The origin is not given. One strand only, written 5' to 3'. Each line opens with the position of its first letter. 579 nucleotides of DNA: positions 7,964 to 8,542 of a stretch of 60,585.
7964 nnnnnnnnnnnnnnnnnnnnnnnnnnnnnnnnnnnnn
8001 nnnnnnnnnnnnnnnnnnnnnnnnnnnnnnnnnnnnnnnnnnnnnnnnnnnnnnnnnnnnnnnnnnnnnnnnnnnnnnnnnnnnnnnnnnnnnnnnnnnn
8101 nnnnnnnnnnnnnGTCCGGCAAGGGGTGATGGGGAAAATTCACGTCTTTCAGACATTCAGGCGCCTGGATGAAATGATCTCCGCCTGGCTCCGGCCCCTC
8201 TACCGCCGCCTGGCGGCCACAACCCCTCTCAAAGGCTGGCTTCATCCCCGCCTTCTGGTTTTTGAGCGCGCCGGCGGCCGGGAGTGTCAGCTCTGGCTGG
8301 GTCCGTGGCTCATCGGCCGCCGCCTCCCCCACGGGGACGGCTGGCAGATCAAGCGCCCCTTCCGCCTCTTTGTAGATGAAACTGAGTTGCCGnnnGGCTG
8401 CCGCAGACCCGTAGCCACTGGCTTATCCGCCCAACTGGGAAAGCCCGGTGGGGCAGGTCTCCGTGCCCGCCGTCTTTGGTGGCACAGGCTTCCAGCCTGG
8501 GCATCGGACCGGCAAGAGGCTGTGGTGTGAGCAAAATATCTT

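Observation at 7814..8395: TM-less, Ser/His (ER/archaeal SipW-type) S26 peptidase as the putative leader peptidase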

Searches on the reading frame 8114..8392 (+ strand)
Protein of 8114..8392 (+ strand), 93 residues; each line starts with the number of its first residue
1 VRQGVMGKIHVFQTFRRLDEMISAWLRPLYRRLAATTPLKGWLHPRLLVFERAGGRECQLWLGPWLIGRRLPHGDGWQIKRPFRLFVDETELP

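Call 59: search_protein_families(library=pfam, proteins=[window:8114-8392:+], max_evalue=10)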
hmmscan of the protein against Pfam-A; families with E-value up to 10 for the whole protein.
window:8114-8392:+ (93 aa): 0 families

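Call 65: predict_structure(alignment_id=A3)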
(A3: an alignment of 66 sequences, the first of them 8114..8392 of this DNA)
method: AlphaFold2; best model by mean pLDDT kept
length: 93 residues; sequences in the alignment: 66
mean_pLDDT: 67.3   pTM: 0.48
mean pLDDT of the five models: 67.3, 66.5, 66.0, 62.8, 62.3
residues with pLDDT >= 90: 0; 70-90: 41; 50-70: 42; < 50: 10
segments of 3 or more residues with pLDDT < 50: 1-8
pLDDT, mean of each block of 10 residues (from residue 1): 42 54 64 60 75 83 80 80 69 67
secondary structure, 60 per line:
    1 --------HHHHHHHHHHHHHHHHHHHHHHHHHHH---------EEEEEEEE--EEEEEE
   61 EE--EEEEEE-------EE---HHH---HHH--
elements in order: H9-35 E45-52 E55-62 E65-70

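Call 68: fold_search(model_id=the predicted structure, library=pdb)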
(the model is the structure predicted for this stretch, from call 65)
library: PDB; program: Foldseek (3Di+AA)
matches with E <= 10: 235; with E <= 0.001: 0
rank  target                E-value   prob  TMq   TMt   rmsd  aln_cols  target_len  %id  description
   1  3rv0_B                6.4e-01  0.12  0.22  0.08  16.4        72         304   19  Crystal structure of K. polysporus Dcr1 without the C-terminal dsRBD (released 2011-08-03)
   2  6c6h_A                9.4e-01  0.16  0.27  0.12  10.9        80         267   11  Structure of glycolipid aGSA[8,P5m] in complex with mouse CD1d (released 2019-01-30)
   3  6cx5_A                1.0e+00  0.13  0.31  0.14  12.2        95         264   14  Structure of alpha-GSA[8,8P] bound by CD1d and in complex with the Va14Vb8.2 TCR (released 2019-04-10)
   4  2ltr_MODEL_1_A        1.6e+00  0.21  0.23  0.21   6.1        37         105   19  Solution structure of RDE-4(32-136) (released 2013-12-04)
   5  2mhg_MODEL_1_A        1.9e+00  0.51  0.37  0.45   2.7        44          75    7  NMR structure of protein NP_254181.1 from Pseudomonas aeruginosa PA01 (released 2014-01-01)
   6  6miv_A                2.0e+00  0.09  0.25  0.11  11.4        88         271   11  Crystal structure of the mCD1d/xxq (JJ300)/iNKTCR ternary complex (released 2019-01-09)
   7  4ww2_C                2.1e+00  0.21  0.30  0.12   4.8        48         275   17  Crystal structure of human TCR Alpha Chain-TRAV21-TRAJ8, Beta Chain-TRBV7-8, Antigen-presenting glycoprotein CD1d, and (released 2016-02-03)
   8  7p69_C                2.1e+00  0.07  0.22  0.05   9.6        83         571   10  Complex I from E. coli, DDM/LMNG-purified, under Turnover at pH 6, Resting state (released 2022-09-21)
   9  3quy_A                2.2e+00  0.10  0.28  0.12  11.1        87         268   11  Structure of the mouse CD1d-BnNH-GSL-1'-iNKT TCR complex (released 2011-06-29)
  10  3ma7_C                2.2e+00  0.09  0.27  0.12  10.9        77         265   13  Crystal structure of Cardiolipin bound to mouse CD1D (released 2011-03-16)
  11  6miy_A                2.2e+00  0.09  0.28  0.12  11.1        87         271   10  Crystal structure of the mCD1d/xxa (JJ239)/iNKTCR ternary complex (released 2019-01-09)
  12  6c6c_A                2.2e+00  0.08  0.27  0.11  11.4        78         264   14  Structure of glycolipid aGSA[20,6P] in complex with mouse CD1d (released 2019-01-30)
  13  5tw2_A                2.2e+00  0.08  0.27  0.11  11.4        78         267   14  Structure of mouse CD1d with bound alpha-galactosylsphingamide JG168 (released 2017-09-20)
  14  6mja_A                2.2e+00  0.08  0.26  0.12  11.1        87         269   10  Crystal structure of the mCD1d/xxo (JJ294) /iNKTCR ternary complex (released 2019-01-09)
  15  2gaz_A                2.4e+00  0.09  0.27  0.11  11.0        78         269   13  Mycobacterial lipoglycan presentation by CD1d (released 2006-09-26)
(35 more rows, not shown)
